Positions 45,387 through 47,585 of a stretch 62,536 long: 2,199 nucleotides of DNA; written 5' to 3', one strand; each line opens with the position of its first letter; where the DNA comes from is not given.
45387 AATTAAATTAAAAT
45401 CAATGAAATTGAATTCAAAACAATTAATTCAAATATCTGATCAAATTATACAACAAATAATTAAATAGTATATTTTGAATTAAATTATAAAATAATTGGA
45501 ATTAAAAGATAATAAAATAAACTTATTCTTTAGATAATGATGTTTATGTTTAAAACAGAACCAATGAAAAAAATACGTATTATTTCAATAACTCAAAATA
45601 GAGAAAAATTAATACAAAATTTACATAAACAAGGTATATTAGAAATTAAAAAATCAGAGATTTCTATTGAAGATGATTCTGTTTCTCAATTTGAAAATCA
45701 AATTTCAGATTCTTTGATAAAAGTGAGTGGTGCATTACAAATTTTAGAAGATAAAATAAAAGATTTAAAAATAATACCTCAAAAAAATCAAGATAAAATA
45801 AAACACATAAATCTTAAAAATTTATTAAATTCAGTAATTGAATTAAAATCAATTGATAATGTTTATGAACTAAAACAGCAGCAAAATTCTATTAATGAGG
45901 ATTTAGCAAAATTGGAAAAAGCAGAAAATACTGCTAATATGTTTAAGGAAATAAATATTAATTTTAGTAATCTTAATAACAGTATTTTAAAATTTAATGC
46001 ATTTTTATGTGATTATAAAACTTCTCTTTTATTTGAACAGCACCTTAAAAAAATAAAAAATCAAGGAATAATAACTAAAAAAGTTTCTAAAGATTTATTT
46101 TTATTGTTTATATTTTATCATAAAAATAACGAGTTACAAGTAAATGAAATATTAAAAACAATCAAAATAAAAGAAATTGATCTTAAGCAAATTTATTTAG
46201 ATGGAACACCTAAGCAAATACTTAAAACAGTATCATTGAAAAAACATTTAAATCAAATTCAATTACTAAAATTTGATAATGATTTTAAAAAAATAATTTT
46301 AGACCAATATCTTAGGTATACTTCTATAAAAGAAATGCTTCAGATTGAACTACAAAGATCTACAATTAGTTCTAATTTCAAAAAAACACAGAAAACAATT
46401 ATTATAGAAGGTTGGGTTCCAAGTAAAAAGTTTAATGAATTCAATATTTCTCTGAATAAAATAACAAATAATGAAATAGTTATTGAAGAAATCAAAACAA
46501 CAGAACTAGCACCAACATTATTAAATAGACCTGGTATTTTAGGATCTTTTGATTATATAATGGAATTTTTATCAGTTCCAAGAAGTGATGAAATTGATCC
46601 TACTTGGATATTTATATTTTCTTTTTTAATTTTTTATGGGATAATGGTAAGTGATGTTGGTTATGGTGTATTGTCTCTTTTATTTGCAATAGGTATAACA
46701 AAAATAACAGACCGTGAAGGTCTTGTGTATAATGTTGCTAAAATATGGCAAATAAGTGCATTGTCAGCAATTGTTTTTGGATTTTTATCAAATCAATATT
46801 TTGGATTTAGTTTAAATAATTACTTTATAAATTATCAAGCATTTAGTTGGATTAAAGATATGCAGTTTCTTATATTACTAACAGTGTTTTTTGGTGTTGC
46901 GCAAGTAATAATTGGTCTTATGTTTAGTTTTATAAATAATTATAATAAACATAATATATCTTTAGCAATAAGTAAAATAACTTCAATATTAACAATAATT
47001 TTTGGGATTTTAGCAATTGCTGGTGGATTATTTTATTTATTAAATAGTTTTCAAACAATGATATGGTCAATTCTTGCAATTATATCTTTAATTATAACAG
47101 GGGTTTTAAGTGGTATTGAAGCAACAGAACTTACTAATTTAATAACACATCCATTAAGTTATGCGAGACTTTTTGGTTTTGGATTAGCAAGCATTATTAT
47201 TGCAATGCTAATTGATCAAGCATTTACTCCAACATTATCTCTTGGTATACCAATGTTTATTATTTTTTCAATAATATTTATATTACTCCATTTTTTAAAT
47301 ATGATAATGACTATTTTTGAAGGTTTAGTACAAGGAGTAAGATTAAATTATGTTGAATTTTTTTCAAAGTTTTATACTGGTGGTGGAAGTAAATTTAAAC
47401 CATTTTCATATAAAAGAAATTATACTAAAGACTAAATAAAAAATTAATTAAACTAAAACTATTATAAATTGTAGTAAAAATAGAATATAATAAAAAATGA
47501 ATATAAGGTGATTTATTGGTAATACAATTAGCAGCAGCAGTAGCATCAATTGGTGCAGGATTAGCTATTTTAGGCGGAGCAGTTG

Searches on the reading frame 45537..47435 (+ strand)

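Call 72: search_protein_families(library=pfam, proteins=[window:45537-47435:+], max_evalue=0.00001)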
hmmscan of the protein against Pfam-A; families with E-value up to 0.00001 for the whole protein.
window:45537-47435:+ (632 aa): 1 family
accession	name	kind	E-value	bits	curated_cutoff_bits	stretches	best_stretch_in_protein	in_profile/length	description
PF01496.24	V_ATPase_I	-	1.8e-20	72.9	30.7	2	37-429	46-464/815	V-type ATPase 116kDa subunit family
